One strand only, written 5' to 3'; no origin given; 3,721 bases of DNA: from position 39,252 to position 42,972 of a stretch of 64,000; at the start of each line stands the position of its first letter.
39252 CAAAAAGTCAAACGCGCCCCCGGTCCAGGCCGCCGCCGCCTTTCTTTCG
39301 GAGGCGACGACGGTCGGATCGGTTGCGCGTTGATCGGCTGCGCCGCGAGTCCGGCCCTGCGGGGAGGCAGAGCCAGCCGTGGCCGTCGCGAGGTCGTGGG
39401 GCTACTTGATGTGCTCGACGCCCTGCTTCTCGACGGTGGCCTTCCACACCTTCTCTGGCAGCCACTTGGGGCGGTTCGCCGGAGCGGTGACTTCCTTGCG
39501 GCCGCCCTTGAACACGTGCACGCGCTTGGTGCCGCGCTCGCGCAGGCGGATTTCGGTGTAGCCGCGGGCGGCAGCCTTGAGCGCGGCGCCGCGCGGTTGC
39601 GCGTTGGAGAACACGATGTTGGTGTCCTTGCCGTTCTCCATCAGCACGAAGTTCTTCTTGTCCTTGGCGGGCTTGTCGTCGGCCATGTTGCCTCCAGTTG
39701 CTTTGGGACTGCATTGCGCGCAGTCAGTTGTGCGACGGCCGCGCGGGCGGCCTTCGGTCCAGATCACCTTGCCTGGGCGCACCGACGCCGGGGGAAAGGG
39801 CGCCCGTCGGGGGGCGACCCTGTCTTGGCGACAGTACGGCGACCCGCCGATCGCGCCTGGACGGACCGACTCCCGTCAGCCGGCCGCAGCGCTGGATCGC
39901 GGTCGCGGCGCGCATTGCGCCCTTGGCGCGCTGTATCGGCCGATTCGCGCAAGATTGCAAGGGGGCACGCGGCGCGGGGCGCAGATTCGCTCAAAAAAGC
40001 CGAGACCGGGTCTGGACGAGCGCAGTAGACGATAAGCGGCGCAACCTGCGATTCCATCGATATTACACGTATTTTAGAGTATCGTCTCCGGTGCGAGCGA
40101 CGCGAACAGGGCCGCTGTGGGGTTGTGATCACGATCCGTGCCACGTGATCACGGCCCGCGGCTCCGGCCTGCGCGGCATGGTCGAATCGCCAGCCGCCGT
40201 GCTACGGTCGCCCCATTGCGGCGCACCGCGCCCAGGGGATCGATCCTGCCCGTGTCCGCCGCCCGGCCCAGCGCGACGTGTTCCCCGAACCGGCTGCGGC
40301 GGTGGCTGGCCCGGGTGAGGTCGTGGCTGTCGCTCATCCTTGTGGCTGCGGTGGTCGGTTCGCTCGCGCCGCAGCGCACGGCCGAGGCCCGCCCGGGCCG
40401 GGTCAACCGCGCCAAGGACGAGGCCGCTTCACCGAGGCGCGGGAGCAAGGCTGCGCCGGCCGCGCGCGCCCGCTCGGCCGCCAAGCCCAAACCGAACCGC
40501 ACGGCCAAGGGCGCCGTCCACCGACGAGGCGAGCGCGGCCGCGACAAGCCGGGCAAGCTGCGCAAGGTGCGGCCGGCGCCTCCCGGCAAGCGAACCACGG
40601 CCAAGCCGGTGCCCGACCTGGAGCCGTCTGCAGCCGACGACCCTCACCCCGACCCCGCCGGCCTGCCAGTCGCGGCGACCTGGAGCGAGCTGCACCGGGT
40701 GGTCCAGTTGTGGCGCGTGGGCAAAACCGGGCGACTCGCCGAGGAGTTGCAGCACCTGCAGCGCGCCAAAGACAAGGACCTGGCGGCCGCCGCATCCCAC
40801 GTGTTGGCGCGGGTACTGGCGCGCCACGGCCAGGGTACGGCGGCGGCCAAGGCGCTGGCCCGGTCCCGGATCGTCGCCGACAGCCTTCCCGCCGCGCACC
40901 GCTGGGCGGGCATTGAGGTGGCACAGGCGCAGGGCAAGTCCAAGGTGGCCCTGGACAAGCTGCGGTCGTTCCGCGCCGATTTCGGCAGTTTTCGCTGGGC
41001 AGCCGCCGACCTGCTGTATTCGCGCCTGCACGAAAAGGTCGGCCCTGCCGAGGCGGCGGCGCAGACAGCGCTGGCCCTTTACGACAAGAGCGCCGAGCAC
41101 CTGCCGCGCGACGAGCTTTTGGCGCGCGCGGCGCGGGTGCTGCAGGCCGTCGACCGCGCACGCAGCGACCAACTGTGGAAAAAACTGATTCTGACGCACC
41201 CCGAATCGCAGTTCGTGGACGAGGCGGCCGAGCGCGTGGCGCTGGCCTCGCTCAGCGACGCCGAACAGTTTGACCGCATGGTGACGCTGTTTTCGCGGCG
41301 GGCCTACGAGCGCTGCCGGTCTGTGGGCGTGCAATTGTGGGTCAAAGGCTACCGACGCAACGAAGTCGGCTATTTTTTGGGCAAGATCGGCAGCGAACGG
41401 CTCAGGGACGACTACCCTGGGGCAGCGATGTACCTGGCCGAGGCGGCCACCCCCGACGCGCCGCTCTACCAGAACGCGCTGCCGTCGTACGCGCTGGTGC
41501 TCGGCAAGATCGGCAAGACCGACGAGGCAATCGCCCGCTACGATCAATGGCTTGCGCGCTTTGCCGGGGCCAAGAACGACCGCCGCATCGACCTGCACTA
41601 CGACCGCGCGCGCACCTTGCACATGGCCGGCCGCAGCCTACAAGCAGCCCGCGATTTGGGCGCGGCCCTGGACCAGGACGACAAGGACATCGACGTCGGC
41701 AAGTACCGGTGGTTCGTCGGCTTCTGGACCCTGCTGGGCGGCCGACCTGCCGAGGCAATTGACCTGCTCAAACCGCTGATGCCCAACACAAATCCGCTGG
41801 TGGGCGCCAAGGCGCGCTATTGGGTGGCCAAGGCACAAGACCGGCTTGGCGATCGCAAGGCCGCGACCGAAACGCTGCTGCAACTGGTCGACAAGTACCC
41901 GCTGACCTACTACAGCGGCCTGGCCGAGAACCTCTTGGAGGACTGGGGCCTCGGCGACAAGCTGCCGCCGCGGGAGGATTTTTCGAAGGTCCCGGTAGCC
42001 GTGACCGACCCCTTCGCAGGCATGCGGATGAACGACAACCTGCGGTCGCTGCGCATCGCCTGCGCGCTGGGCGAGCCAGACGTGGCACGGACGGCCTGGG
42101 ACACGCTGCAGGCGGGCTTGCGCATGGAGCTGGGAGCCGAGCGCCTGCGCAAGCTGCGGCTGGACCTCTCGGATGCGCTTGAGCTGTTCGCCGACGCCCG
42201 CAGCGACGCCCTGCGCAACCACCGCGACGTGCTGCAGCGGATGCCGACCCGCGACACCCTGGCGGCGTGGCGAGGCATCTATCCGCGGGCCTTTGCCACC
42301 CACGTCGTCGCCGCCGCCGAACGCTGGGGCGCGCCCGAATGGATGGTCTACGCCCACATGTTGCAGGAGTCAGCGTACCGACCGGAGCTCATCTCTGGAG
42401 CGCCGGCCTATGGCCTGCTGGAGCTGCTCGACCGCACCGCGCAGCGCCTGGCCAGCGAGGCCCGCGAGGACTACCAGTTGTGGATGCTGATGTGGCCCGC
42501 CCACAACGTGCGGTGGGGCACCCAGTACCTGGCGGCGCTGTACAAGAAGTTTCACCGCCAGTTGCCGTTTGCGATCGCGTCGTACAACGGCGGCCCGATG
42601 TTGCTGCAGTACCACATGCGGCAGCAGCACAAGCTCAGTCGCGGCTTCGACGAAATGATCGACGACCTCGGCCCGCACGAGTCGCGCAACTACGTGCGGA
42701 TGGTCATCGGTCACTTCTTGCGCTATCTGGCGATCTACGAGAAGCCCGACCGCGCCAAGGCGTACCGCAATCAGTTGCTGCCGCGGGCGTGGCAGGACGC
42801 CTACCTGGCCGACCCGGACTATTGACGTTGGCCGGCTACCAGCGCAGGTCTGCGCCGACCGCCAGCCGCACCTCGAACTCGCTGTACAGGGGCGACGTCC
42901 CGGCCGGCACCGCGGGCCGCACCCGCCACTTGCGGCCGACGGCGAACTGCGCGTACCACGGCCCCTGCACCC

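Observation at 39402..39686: Archaeal-type chromatin protein MC1 homolog in a bacterial chromosome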

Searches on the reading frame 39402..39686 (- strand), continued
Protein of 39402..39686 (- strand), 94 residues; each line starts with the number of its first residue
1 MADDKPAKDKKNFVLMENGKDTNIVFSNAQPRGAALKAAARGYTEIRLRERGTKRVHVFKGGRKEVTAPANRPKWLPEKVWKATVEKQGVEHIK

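Call 75: find_encoding_contigs(protein=P0005, flank=3000, max_places=3)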
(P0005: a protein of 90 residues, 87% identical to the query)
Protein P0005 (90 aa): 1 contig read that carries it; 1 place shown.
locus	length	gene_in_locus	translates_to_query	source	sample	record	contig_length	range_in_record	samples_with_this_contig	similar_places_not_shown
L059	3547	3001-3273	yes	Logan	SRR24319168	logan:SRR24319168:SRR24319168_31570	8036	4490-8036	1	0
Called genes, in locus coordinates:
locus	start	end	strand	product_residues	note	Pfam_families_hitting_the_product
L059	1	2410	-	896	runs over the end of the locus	PF13174:TPR_6 (faint), PF13432:TPR_16 (faint), PF01464:SLT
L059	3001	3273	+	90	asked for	PF05854:MC1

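Call 83: fold_search(model_id=the predicted structure, library=viral)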
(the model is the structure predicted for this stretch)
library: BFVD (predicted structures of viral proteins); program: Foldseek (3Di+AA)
matches with E <= 10: 472; with E <= 0.001: 4
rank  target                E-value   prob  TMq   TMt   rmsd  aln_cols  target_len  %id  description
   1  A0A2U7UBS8            2.6e-05  1.00  0.74  0.20   4.6        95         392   28  Uncharacterized protein [Pandoravirus neocaledonia]
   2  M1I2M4                3.5e-05  1.00  0.60  0.58   5.1        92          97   34  (no name in the UniProt tables at hand)
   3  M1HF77                2.0e-04  1.00  0.66  0.33   3.3        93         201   29  (no name in the UniProt tables at hand)
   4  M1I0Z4                9.5e-04  1.00  0.69  0.59   3.6        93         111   19  (no name in the UniProt tables at hand)
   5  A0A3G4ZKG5            2.3e-03  1.00  0.61  0.54   6.8       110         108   18  Uncharacterized protein [Terrestrivirus sp.]
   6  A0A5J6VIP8            2.9e-03  1.00  0.59  0.31   5.0       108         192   18  Uncharacterized protein [Megaviridae environmental sample]
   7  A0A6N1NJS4            3.6e-03  1.00  0.67  0.26   5.5       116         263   16  Uncharacterized protein [Tupanvirus deep ocean]
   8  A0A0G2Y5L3            4.3e-03  1.00  0.60  0.23   6.0       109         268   19  Uncharacterized protein [Acanthamoeba polyphaga mimivirus]
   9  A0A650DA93            5.4e-03  1.00  0.59  0.53   4.9       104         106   17  (no name in the UniProt tables at hand)
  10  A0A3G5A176            6.0e-03  1.00  0.61  0.60   4.1        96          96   18  Chromosomal protein MC1 domain-containing protein [Faunusvirus sp.]
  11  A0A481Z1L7            9.4e-03  1.00  0.57  0.47   4.6       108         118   19  Chromosomal protein MC1 domain-containing protein [Mimivirus LCMiAC02]
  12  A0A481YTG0            2.4e-02  0.99  0.51  0.19   7.0       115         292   13  Uncharacterized protein [Marseillevirus LCMAC101]
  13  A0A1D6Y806            2.7e-02  1.00  0.55  0.27   8.0       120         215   11  (no name in the UniProt tables at hand)
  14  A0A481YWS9            4.3e-02  1.00  0.58  0.54   5.9       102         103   18  Uncharacterized protein [Marseillevirus LCMAC201]
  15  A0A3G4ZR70            4.8e-02  1.00  0.47  0.17   6.8        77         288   13  Uncharacterized protein [Terrestrivirus sp.]
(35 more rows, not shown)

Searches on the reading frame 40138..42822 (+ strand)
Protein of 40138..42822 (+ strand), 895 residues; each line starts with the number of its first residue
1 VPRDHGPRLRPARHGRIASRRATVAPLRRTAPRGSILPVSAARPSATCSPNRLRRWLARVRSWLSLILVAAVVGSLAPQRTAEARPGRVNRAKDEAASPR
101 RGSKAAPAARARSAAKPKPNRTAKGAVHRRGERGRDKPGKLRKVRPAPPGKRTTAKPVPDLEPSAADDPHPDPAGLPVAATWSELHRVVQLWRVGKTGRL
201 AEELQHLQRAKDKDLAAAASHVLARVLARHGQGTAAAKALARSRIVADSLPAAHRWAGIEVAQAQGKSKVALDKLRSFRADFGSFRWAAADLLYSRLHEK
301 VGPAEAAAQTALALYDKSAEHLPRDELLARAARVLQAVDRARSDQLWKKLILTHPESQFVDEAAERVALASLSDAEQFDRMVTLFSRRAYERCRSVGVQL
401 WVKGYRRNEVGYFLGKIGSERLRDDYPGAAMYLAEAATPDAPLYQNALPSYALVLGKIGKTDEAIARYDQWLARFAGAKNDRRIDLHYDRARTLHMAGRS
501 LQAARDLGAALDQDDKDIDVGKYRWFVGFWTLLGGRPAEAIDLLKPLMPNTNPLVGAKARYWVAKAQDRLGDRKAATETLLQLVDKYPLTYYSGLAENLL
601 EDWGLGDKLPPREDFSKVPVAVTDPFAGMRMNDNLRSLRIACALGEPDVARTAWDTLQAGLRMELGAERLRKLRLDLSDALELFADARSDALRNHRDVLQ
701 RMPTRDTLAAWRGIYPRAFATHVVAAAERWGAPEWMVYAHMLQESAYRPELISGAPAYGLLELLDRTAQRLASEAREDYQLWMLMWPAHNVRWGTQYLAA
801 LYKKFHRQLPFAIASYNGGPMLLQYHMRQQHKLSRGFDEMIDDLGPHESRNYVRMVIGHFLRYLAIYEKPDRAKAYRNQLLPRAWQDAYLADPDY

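Call 22: search_protein_families(library=pfam, proteins=[window:40138-42822:+], max_evalue=0.001)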
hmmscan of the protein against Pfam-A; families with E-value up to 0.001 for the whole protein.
window:40138-42822:+ (895 aa): 1 family
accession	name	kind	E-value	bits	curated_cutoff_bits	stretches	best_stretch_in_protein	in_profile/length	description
PF01464.25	SLT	-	7e-17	61.5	21.3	1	725-831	5-109/117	Transglycosylase SLT domain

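Call 60: search_protein_families(library=ncbifam, proteins=[window:40138-42822:+], max_evalue=0.001)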
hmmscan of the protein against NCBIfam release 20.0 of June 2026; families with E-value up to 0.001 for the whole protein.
window:40138-42822:+ (895 aa): 4 families
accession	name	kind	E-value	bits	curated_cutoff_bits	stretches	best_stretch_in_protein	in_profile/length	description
NF047373.1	BB0259_flg_lyt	exception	8.8e-22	77.7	234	1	557-869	395-694/705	flagellar assembly lytic transglycosylase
NF008631.0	PRK11619.1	equivalog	2.5e-11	42.7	536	1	716-865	476-626/644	murein transglycosylase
TIGR02795.1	tol_pal_ybgF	equivalog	2.7e-05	24.7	90.1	0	557-588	39-70/119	tol-pal system protein YbgF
NF008670.0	PRK11671.1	equivalog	9.3e-05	21.7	375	1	720-807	193-283/359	membrane-bound lytic murein transglycosylase MltC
